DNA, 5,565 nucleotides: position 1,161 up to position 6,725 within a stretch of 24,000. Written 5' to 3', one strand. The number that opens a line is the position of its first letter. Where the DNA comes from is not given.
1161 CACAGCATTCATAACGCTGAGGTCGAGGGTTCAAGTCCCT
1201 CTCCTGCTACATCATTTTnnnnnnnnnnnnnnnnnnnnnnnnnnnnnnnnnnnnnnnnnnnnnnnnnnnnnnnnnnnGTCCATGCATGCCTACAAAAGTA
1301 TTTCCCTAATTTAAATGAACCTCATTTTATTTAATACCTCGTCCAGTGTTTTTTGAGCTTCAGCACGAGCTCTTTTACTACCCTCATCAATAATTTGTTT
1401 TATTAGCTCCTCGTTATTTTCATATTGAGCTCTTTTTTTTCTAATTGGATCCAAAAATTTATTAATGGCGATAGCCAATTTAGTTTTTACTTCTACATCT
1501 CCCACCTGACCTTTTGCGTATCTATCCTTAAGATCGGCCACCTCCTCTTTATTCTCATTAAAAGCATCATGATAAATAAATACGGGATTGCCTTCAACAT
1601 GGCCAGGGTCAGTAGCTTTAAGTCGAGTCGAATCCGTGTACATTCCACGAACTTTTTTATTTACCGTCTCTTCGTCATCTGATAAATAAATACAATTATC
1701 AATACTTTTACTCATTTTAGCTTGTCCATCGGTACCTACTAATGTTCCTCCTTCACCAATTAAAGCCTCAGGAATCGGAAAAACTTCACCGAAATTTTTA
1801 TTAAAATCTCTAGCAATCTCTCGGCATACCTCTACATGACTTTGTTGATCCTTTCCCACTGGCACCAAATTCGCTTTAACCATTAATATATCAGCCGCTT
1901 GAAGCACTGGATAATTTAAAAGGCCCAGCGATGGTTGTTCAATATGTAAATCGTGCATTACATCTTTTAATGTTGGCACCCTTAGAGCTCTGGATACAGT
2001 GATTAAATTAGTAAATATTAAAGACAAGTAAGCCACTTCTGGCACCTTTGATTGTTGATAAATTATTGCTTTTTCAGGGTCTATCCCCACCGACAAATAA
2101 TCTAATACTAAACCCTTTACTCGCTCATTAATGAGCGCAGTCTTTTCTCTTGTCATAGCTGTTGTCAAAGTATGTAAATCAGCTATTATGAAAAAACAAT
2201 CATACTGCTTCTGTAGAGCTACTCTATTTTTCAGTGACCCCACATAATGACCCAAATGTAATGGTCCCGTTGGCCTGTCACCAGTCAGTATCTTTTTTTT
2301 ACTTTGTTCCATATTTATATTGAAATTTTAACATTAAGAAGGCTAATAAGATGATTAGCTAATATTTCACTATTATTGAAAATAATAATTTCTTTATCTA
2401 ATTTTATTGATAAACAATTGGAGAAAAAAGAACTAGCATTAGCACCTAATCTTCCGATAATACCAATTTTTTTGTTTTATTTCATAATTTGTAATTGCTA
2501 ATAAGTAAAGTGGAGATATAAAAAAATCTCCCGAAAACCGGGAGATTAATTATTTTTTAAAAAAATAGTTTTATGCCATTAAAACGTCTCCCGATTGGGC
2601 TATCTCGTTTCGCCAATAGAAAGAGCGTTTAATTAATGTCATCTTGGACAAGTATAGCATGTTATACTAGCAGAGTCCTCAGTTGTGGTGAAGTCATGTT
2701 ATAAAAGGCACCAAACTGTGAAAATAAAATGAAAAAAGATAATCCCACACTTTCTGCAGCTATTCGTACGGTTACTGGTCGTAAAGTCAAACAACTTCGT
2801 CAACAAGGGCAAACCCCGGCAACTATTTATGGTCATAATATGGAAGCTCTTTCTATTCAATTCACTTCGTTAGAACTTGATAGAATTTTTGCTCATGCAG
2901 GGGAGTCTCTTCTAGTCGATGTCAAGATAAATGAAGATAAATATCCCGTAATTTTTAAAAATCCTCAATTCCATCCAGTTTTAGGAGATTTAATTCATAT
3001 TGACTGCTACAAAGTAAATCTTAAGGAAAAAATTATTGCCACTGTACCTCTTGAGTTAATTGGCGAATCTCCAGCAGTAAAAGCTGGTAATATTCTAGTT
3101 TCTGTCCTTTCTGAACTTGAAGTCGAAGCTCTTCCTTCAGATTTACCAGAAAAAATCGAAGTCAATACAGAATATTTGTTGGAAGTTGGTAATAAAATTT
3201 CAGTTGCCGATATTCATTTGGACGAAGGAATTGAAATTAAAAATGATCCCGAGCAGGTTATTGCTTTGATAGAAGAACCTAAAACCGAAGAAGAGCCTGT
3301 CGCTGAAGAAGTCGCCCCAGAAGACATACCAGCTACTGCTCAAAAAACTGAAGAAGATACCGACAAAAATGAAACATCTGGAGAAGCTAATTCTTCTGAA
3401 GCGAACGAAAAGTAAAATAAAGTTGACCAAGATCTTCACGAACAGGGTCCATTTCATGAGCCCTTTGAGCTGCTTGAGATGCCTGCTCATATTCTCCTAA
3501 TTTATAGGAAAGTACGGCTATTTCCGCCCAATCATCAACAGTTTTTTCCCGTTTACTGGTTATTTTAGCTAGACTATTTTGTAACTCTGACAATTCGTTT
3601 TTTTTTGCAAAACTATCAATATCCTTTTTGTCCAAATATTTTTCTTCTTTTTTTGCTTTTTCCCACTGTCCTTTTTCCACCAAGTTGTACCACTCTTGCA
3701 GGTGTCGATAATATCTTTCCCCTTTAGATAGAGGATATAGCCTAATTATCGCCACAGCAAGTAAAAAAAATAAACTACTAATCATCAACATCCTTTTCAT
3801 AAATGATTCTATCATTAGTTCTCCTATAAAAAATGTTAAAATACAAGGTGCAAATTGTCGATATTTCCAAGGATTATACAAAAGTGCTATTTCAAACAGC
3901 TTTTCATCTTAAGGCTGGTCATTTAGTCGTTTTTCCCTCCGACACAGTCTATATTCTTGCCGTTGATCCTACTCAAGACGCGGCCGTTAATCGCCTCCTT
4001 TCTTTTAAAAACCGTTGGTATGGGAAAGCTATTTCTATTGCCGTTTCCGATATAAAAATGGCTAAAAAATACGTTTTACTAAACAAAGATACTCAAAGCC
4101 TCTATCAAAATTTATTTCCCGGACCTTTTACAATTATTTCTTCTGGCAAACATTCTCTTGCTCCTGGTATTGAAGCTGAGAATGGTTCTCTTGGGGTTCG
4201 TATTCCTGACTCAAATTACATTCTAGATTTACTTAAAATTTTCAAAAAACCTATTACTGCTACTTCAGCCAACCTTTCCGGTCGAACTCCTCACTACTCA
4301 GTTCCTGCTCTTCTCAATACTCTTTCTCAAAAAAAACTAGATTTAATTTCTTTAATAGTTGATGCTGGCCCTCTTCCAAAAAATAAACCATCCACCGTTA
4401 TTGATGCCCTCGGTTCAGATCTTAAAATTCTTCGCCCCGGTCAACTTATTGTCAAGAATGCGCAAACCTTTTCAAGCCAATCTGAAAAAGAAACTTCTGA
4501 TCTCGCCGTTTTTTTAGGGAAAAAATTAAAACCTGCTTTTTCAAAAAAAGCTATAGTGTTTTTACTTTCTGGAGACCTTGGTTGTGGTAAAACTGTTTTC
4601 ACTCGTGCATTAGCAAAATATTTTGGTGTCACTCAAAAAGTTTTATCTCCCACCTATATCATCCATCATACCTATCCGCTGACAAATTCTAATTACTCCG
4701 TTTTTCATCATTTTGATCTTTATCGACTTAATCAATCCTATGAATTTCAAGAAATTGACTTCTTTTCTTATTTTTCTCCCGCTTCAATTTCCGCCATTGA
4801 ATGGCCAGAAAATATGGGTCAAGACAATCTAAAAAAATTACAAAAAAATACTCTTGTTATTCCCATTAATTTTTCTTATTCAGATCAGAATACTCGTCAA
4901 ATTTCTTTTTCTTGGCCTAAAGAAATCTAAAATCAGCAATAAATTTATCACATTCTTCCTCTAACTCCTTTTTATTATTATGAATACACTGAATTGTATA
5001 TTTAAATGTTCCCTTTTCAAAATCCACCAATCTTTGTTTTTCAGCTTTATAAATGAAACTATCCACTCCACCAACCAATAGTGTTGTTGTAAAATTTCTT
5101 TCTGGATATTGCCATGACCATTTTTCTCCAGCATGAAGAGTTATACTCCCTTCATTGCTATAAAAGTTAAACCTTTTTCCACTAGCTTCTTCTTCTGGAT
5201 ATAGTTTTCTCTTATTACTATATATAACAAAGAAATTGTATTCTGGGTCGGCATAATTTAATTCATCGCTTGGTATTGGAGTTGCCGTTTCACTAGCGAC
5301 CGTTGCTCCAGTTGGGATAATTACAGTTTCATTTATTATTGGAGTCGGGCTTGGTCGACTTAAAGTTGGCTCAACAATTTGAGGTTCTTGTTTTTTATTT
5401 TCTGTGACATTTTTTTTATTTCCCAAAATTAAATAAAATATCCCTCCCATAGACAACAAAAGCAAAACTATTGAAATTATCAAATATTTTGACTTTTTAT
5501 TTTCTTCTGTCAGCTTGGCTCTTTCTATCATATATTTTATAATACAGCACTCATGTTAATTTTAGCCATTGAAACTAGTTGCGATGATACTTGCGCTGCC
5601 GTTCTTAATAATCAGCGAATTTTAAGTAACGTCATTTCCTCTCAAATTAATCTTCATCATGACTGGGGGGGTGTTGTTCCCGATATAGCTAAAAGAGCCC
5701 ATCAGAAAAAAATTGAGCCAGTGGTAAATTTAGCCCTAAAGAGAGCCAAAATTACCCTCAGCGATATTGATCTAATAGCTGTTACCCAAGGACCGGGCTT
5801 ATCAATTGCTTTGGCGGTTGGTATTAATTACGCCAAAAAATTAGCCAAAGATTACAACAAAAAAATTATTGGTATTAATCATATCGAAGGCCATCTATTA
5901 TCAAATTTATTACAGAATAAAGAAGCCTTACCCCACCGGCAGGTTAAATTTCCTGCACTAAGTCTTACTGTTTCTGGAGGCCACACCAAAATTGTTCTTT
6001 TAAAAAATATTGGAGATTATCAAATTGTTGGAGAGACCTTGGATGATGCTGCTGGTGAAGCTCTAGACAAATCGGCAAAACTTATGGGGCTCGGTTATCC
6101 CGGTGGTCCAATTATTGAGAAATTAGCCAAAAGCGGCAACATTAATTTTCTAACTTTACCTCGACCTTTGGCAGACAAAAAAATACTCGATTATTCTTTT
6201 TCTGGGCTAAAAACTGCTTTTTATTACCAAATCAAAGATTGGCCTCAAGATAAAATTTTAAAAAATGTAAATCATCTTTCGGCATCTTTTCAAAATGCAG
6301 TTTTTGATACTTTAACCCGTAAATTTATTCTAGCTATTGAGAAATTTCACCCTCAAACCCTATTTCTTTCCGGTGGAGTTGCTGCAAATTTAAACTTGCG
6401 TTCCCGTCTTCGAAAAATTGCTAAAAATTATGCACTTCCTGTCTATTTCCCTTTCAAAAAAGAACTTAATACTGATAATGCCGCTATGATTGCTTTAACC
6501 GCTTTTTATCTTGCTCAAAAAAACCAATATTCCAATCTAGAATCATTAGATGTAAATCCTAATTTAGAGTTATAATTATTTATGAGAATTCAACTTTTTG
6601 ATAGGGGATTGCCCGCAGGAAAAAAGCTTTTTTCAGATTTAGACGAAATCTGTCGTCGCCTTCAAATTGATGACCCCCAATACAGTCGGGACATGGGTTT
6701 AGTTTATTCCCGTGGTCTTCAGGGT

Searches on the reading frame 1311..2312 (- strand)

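Call 8: search_protein_families(library=pfam, proteins=[window:1311-2312:-], max_evalue=0.01)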
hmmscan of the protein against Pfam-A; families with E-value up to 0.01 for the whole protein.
window:1311-2312:- (333 aa): 1 family
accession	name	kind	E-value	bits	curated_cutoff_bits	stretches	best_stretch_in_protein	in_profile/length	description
PF00579.31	tRNA-synt_1b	-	2.8e-75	253.8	21.1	1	3-287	3-291/292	tRNA synthetases class I (W and Y)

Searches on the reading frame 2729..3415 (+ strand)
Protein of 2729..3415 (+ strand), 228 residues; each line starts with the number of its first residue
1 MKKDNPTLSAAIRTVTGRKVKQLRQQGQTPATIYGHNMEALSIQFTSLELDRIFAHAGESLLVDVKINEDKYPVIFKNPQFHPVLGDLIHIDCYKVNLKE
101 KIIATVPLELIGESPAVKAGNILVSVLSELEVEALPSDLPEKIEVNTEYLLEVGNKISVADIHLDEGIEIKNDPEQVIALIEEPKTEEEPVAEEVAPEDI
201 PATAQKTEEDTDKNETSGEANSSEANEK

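Call 8: search_protein_families(library=pfam, proteins=[window:2729-3415:+], max_evalue=0.01)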
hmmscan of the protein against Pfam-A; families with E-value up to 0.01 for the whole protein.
window:2729-3415:+ (228 aa): 2 families
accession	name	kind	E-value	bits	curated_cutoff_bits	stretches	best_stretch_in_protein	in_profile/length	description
PF14693.11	Ribosomal_TL5_C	-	7.3e-22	78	27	1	101-185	1-84/84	Ribosomal protein TL5, C-terminal domain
PF01386.24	Ribosomal_L25p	-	8.3e-17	61.9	23.6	1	8-92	1-81/82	Ribosomal L25p family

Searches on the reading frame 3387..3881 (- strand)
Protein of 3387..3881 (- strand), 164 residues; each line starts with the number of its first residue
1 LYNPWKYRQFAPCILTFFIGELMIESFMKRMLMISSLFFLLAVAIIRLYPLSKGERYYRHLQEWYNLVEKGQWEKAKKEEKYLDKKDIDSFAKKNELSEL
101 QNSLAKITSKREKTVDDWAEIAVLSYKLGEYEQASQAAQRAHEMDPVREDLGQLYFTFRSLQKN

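Call 8: search_protein_families(library=pfam, proteins=[window:3387-3881:-], max_evalue=0.01)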
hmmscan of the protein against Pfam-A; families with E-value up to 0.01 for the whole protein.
window:3387-3881:- (164 aa): 5 families
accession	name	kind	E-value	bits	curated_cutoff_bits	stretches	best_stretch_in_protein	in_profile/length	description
PF07719.23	TPR_2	-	8.8e-05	22.8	27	1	118-146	4-32/34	Tetratricopeptide repeat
PF23914.1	TPR_CcmH_CycH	-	0.00011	22.5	42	1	72-152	4-87/158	Cytochrome c-type biogenesis protein H TPR domain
PF00515.34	TPR_1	-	0.00066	19.8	27.8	1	118-146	4-32/34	Tetratricopeptide repeat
PF14853.12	Fis1_TPR_C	-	0.0043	17.7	25.3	0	122-146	8-32/53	Fis1 C-terminal tetratricopeptide repeat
PF24967.1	NTS_TR130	-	0.0098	15.9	25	0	74-142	90-158/233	TR130 NTS domain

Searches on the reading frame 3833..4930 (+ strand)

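Call 8: search_protein_families(library=pfam, proteins=[window:3833-4930:+], max_evalue=0.01)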
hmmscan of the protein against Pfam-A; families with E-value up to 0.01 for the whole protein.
window:3833-4930:+ (365 aa): 3 families
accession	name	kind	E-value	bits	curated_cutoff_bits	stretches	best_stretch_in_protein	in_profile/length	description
PF01300.24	Sua5_yciO_yrdC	-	8e-41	139.9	25.1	1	26-203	3-178/178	Telomere recombination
PF02367.23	TsaE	-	1.4e-29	103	26.6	1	216-355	2-126/128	Threonylcarbamoyl adenosine biosynthesis protein TsaE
PF01887.21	SAM_HAT_N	-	0.0062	16.8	26.3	0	5-49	27-71/145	SAM hydroxide adenosyltransferase N-terminal domain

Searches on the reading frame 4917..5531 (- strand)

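Call 4: search_protein_families(library=pfam, proteins=[window:4917-5531:-], max_evalue=0.01)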
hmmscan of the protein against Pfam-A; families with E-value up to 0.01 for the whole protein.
window:4917-5531:- (204 aa): 0 families

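Call 5: search_protein_families(library=ncbifam, proteins=[window:4917-5531:-], max_evalue=0.01)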
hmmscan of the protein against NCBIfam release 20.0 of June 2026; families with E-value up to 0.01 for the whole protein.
window:4917-5531:- (204 aa): 3 families
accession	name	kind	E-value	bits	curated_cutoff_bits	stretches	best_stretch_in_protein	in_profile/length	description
NF006283.1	PRK08455.1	equivalog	0.00029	20.5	187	1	7-56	9-62/182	flagellar basal body-associated protein FliL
NF045999.1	MAG1140_fam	equivalog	0.0056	16.8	35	1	11-45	3-37/126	MAG1140 family protein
NF004285.1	PRK05696.1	equivalog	0.0065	16.3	179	1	8-49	12-55/171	flagellar basal body-associated protein FliL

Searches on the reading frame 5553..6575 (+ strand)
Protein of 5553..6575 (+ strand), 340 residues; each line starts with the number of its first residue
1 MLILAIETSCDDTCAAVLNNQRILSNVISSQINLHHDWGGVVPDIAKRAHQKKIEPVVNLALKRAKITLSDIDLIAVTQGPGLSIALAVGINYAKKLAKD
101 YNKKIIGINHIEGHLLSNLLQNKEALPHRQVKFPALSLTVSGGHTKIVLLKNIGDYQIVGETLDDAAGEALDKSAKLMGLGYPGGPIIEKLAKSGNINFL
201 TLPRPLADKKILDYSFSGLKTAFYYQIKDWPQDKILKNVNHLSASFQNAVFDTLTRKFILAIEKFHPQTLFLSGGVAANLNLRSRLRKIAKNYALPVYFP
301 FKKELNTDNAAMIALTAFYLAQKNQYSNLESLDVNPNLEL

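Call 8: search_protein_families(library=pfam, proteins=[window:5553-6575:+], max_evalue=0.01)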
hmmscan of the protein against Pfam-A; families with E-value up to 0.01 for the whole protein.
window:5553-6575:+ (340 aa): 3 families
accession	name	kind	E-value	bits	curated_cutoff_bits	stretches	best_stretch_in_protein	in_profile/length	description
PF00814.31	TsaD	-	1.2e-86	291.2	24.8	1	23-314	2-263/264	tRNA N6-adenosine threonylcarbamoyltransferase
PF02543.21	Carbam_trans_N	-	8.1e-06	25.9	24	1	234-290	268-324/346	Carbamoyltransferase N-terminus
PF22521.2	HypF_C_2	-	0.00037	20.8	27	1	237-300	164-227/241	Carbamoyltransferase, Kae1-like Domain, second subdomain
